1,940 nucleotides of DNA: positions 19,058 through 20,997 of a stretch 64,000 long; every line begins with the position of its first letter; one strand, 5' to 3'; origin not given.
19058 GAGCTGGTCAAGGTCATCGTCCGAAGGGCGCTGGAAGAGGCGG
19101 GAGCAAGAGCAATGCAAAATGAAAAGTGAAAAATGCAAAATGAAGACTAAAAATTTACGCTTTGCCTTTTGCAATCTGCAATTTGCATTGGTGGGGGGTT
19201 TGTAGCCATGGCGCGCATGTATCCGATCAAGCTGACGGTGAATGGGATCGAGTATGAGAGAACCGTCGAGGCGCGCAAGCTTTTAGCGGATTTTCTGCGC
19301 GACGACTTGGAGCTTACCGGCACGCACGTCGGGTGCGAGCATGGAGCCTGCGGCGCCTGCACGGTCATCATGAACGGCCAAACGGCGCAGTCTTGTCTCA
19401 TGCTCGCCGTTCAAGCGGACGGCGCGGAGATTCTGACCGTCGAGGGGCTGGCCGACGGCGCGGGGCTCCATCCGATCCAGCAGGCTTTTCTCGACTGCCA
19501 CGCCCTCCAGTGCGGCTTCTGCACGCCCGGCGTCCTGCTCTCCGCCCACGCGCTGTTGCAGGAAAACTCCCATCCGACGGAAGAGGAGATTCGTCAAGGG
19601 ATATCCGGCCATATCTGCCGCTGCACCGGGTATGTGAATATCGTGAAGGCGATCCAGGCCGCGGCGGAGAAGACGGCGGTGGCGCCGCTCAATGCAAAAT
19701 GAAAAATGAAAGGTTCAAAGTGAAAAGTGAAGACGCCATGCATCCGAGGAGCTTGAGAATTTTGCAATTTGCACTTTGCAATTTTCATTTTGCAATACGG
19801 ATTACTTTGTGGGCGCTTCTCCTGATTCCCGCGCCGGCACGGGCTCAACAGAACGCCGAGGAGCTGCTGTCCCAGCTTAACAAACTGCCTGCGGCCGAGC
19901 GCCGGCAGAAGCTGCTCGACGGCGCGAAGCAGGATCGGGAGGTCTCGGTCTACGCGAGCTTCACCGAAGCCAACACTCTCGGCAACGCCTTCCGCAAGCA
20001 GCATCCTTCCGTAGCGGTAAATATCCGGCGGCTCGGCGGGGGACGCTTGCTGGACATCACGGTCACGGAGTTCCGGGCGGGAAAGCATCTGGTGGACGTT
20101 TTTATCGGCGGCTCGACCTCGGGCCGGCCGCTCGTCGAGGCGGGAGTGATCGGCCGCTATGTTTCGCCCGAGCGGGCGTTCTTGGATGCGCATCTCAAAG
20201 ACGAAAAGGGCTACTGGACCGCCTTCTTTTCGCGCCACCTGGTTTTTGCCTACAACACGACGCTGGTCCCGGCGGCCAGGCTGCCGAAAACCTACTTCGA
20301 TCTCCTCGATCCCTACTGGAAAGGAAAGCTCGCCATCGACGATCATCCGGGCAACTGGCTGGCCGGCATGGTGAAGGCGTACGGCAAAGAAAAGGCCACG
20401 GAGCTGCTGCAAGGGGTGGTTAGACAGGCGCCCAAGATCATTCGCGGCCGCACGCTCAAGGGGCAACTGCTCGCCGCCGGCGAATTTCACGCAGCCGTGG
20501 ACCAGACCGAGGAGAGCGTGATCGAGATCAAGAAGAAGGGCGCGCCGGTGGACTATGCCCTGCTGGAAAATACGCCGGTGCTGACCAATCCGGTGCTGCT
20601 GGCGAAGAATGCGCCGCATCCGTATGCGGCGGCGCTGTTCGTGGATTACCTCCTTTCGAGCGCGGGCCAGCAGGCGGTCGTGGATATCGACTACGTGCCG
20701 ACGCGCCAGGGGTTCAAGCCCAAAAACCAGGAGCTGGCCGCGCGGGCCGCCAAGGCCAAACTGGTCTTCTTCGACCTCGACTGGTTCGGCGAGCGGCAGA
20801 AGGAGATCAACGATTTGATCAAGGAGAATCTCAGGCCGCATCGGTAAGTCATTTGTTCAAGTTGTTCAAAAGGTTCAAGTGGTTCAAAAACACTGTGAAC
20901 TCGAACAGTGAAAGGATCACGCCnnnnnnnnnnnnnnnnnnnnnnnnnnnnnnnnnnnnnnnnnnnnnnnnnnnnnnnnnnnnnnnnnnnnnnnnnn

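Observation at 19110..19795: AT-rich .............-type palindromes (family 1, five copies) that supply the stop codons and last codons of two genes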

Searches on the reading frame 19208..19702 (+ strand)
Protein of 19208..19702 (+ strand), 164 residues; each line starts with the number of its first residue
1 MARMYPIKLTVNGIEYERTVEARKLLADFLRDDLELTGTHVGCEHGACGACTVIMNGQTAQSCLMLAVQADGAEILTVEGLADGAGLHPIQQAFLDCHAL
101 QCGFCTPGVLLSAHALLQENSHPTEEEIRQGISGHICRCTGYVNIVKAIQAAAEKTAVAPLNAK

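Call 16: find_encoding_contigs(protein=window:19208-19702:+, flank=10000, max_places=10)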
Protein window:19208-19702:+ (164 aa): 9 contigs read that carry it; 8 places shown.
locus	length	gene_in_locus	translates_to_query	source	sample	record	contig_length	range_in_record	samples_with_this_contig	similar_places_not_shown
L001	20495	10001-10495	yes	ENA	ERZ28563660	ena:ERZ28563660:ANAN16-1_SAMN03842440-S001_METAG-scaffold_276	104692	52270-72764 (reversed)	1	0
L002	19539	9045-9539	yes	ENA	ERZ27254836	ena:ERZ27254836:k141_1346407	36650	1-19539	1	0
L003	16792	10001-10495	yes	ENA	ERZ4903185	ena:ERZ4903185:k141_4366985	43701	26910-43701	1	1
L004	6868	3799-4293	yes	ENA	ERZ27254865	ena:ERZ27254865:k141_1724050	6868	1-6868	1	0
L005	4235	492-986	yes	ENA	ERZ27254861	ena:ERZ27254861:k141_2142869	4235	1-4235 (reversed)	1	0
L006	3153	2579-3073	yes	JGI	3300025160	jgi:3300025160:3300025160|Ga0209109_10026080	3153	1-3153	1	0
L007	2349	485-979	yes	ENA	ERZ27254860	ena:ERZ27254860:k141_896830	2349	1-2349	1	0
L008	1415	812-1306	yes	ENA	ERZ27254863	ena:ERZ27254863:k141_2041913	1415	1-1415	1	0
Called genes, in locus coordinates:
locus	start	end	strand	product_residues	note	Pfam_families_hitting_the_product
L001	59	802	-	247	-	PF00106:adh_short, PF08659:KR, PF13561:adh_short_C2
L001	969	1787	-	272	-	PF01144:CoA_trans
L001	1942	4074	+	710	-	PF05378:Hydant_A_N, PF01968:Hydantoinase_A, PF19278:Hydant_A_C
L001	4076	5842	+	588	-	PF02538:Hydantoinase_B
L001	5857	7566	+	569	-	PF00528:BPD_transp_1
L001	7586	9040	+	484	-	PF20695:UbiD_N, PF01977:UbiD, PF20696:UbiD_C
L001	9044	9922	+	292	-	PF00941:FAD_binding_5, PF03450:CO_deh_flav_C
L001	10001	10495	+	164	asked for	PF00111:Fer2, PF01799:Fer2_2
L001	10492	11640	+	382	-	PF01547:SBP_bac_1, PF13531:SBP_bac_11, PF13343:SBP_bac_6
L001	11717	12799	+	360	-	PF13416:SBP_bac_8, PF13343:SBP_bac_6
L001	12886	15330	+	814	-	PF01315:Ald_Xan_dh_C, PF02738:MoCoBD_1, PF20256:MoCoBD_2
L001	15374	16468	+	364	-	PF08450:SGL (faint), PF24684:Vgb_lyase, PF01436:NHL (faint), PF07494:Reg_prop (faint), PF21959:DUF6923 (faint), PF13449:Phytase-like (faint), PF16819:DUF5074 (faint), PF24684:Vgb_lyase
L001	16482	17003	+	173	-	-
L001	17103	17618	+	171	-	PF00355:Rieske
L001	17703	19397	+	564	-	PF00528:BPD_transp_1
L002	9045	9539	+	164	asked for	PF00111:Fer2, PF01799:Fer2_2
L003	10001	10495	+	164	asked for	PF00111:Fer2, PF01799:Fer2_2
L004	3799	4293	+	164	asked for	PF00111:Fer2, PF01799:Fer2_2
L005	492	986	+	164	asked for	PF00111:Fer2, PF01799:Fer2_2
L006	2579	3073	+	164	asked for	PF00111:Fer2, PF01799:Fer2_2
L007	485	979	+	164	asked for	PF00111:Fer2, PF01799:Fer2_2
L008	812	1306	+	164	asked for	PF00111:Fer2, PF01799:Fer2_2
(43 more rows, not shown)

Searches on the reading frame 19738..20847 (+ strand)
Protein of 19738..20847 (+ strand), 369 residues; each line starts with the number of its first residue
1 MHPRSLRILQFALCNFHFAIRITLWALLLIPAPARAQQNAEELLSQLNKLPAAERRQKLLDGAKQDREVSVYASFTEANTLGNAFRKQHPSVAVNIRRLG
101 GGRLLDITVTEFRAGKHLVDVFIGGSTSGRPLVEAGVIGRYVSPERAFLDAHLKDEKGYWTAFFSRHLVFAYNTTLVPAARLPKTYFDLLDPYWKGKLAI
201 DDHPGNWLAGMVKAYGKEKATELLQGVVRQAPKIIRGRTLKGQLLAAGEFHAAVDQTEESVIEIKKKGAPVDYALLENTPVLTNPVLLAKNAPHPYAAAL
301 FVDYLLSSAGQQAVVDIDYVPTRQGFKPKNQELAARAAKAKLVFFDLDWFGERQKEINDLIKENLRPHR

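Call 71: search_protein_families(library=pfam, proteins=[window:19738-20847:+], max_evalue=0.00001)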
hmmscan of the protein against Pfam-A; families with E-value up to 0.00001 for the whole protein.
window:19738-20847:+ (369 aa): 3 families
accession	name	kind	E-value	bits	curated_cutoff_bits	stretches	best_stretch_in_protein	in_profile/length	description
PF13343.11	SBP_bac_6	-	9.8e-19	68.2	24.6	1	118-333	3-224/245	Bacterial extracellular solute-binding protein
PF13531.11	SBP_bac_11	-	2.6e-10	40.9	25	1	80-314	15-221/227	Bacterial extracellular solute-binding protein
PF01547.30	SBP_bac_1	-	3.7e-10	40.7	26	1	78-312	10-307/307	Bacterial extracellular solute-binding protein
